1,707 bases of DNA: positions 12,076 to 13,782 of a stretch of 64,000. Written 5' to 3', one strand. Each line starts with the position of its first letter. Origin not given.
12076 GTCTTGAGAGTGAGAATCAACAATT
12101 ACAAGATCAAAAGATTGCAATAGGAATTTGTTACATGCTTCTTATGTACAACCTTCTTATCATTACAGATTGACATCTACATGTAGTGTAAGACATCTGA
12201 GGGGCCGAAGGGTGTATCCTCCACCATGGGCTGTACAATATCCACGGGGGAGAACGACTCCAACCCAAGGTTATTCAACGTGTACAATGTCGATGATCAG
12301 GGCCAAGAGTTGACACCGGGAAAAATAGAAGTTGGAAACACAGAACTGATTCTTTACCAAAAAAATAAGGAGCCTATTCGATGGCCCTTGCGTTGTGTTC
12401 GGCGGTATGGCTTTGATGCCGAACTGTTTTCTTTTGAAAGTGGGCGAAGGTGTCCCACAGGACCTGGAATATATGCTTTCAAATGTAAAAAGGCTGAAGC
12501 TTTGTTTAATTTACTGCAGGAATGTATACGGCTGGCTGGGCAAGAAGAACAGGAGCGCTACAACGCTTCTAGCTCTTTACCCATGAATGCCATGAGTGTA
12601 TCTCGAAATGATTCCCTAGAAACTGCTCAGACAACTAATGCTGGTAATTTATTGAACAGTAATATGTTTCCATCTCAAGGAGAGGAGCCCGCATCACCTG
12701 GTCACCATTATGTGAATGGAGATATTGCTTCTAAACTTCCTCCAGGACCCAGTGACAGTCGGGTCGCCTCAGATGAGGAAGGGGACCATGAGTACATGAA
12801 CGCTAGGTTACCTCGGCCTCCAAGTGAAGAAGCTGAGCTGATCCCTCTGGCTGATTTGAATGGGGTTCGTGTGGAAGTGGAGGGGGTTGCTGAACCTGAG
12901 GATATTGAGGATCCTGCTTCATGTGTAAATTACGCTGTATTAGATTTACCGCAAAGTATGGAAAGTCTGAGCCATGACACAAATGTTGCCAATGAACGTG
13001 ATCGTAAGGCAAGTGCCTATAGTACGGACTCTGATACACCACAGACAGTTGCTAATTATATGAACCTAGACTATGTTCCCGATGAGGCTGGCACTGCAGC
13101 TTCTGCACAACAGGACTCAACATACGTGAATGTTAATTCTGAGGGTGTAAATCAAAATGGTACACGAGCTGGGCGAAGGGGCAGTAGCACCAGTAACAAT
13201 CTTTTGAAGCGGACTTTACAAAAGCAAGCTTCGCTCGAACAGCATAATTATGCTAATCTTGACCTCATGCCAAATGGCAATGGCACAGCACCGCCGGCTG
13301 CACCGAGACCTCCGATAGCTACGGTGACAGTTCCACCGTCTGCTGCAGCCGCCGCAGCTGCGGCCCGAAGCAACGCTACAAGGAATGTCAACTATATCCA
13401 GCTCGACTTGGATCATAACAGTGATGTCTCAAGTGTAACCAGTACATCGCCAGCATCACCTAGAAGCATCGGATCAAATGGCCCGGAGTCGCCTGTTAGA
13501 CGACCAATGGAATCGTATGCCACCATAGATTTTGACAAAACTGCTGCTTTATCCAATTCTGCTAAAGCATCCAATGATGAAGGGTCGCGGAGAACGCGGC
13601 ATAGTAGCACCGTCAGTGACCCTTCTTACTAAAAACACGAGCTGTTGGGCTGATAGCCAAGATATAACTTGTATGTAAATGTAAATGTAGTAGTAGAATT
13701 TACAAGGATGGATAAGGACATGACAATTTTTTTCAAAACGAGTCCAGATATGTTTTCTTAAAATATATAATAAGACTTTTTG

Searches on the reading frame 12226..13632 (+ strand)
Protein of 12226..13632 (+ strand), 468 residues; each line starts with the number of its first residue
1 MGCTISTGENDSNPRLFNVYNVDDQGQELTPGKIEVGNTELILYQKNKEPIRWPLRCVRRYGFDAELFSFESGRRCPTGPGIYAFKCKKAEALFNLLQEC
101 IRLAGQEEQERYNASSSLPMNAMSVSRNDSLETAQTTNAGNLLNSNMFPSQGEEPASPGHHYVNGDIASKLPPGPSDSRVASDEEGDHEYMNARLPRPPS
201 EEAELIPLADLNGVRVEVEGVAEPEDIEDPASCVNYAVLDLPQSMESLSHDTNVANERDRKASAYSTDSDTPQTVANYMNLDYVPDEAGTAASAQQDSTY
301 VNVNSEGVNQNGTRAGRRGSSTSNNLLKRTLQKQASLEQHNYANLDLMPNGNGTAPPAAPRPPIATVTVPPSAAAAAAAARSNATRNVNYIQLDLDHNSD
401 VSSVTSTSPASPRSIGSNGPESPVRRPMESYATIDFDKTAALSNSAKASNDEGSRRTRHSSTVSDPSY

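Call 38: search_protein_families(library=pfam, proteins=[window:12226-13632:+], max_evalue=1)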
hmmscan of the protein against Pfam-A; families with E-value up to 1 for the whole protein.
window:12226-13632:+ (468 aa): 1 family
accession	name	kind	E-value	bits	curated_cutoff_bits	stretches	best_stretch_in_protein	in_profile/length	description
PF02174.23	IRS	-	5.1e-19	68.5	22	1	23-102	4-89/92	PTB domain (IRS-1 type)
